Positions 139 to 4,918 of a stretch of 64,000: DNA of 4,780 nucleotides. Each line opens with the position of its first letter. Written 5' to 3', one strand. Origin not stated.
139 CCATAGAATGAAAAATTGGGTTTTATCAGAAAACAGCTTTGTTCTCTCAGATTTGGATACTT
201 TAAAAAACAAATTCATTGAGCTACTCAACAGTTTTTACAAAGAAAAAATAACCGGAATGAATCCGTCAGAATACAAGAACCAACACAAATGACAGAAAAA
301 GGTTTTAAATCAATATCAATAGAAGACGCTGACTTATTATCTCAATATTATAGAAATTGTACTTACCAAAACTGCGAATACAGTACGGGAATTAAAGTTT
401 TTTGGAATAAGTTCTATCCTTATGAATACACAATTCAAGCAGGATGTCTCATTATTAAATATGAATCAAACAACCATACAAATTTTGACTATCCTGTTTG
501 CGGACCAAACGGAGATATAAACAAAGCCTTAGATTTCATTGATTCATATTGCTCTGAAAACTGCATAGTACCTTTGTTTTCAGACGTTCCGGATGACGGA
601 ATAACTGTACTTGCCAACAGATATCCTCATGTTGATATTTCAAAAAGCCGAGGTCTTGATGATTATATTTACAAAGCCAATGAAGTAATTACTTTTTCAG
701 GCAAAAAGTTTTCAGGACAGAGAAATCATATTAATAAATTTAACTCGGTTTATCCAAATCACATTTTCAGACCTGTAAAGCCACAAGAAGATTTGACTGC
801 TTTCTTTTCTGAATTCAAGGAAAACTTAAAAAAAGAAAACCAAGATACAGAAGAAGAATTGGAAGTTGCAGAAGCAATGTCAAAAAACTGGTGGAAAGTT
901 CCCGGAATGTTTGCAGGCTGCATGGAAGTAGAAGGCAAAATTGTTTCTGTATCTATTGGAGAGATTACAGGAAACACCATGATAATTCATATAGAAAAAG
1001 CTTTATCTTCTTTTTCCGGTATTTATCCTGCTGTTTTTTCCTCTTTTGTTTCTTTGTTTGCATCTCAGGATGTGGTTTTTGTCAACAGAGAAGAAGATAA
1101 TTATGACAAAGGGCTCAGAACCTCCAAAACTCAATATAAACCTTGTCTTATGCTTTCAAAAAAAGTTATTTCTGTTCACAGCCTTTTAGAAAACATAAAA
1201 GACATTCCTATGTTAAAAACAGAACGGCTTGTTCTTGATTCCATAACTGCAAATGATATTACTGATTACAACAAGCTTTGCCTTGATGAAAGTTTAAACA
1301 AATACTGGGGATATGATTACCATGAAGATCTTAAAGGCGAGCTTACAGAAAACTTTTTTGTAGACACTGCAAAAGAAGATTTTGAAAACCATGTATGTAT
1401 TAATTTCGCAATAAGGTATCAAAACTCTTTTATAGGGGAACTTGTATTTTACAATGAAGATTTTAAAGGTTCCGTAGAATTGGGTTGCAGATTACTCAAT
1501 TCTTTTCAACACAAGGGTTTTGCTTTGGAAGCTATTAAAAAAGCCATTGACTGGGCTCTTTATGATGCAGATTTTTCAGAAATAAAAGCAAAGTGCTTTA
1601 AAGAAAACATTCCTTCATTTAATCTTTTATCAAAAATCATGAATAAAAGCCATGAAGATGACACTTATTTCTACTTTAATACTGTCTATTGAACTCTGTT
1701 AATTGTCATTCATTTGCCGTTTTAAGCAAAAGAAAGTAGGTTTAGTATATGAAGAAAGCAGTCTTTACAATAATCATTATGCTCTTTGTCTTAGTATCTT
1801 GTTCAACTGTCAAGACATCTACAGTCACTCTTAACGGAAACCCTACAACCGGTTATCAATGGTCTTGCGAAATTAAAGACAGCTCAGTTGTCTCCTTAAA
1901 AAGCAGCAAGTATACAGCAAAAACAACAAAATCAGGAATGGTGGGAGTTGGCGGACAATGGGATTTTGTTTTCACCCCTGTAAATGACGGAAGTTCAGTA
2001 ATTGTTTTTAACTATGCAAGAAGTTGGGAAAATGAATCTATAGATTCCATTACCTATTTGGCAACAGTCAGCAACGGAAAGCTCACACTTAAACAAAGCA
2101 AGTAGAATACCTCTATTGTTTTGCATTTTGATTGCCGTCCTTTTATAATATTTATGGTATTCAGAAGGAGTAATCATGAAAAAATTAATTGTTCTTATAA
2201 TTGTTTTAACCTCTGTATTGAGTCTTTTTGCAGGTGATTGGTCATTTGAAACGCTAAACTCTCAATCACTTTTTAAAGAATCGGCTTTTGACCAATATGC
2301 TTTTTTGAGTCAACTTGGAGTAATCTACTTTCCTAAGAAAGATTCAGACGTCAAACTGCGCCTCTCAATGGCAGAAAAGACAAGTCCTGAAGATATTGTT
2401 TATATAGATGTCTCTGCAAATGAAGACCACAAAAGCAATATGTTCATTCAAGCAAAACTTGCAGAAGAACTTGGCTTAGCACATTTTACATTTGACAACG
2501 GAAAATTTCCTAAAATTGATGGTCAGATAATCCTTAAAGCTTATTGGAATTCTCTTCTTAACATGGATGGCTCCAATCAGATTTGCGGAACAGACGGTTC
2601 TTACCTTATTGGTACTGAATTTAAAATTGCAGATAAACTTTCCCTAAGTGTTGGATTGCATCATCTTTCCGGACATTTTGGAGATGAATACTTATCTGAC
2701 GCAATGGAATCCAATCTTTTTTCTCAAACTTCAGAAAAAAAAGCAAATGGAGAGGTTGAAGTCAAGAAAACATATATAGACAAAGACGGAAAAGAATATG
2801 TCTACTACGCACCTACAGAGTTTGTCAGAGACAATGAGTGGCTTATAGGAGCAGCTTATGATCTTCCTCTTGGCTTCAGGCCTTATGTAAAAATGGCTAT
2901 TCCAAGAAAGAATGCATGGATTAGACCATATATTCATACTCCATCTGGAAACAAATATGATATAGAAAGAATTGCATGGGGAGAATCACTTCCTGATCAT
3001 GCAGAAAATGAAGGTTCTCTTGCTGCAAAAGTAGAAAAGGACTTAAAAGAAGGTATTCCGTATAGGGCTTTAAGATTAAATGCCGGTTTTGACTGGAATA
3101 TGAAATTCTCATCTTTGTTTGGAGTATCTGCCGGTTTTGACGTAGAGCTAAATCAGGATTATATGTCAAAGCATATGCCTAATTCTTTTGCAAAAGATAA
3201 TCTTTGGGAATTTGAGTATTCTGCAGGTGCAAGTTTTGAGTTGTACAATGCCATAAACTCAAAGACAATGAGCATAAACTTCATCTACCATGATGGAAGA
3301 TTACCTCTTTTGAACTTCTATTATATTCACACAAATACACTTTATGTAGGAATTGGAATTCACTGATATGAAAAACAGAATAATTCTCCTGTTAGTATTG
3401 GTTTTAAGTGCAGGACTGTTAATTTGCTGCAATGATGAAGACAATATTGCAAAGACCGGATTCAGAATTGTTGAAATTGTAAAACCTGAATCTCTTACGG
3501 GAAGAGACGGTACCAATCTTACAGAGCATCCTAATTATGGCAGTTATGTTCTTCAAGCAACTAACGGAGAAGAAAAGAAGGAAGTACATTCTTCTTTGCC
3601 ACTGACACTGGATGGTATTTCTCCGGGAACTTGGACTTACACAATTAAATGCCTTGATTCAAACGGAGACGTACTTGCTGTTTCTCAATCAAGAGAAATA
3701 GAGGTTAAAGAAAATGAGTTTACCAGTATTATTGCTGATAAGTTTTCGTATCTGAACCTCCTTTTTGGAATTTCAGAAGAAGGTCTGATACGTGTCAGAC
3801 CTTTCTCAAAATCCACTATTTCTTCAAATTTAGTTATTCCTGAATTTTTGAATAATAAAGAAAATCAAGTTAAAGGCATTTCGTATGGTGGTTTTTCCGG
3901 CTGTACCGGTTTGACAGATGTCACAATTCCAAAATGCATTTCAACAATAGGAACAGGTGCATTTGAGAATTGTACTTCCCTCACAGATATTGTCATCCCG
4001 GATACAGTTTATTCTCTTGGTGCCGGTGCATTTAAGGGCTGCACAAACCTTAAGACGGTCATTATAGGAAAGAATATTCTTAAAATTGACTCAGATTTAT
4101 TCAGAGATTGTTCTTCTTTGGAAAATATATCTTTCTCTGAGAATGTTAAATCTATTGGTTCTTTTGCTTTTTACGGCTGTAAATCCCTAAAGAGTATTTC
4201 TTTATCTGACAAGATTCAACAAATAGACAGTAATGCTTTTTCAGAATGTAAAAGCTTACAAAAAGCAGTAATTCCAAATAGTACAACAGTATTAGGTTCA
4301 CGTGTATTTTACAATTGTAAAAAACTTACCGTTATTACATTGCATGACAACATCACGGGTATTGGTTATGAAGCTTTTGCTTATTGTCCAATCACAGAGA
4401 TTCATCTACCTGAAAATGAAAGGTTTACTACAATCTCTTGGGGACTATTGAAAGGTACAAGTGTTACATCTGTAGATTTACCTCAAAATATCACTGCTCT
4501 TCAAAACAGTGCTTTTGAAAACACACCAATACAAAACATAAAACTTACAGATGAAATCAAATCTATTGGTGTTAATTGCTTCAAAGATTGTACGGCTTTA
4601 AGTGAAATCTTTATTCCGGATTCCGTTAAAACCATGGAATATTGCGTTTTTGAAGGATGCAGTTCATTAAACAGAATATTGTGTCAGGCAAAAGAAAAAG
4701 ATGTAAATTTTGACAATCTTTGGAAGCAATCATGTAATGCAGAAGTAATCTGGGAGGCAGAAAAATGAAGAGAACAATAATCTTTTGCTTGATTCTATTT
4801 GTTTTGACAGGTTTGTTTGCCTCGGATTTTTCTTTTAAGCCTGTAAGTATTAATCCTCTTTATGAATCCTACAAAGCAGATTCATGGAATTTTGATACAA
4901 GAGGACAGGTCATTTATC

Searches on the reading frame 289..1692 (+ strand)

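Call 94: search_protein_families(library=pfam, proteins=[window:289-1692:+], max_evalue=0.00001)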
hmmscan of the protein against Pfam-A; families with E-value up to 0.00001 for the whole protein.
window:289-1692:+ (467 aa): 2 families
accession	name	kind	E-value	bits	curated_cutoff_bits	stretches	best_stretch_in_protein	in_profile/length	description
PF09924.15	LPG_synthase_C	-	2.2e-25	89.8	27.5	1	26-285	6-289/298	Phosphatidylglycerol lysyltransferase, C-terminal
PF13302.13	Acetyltransf_3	-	5.7e-16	59.9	25.4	1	313-450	1-135/138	Acetyltransferase (GNAT) domain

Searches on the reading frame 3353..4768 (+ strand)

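Call 94: search_protein_families(library=pfam, proteins=[window:3353-4768:+], max_evalue=0.00001)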
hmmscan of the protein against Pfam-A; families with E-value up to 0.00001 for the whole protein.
window:3353-4768:+ (471 aa): 3 families
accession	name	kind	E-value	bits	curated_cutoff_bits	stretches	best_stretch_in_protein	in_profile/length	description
PF13306.12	LRR_5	-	6.6e-68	226.9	27.7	3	244-355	2-111/127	BspA type Leucine rich repeat region (6 copies)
PF13855.12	LRR_8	-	3e-21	75.4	27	0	264-303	12-52/61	Leucine rich repeat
PF12799.13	LRR_4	-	9.5e-07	29.3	27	0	255-293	2-41/44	Leucine Rich repeats (2 copies)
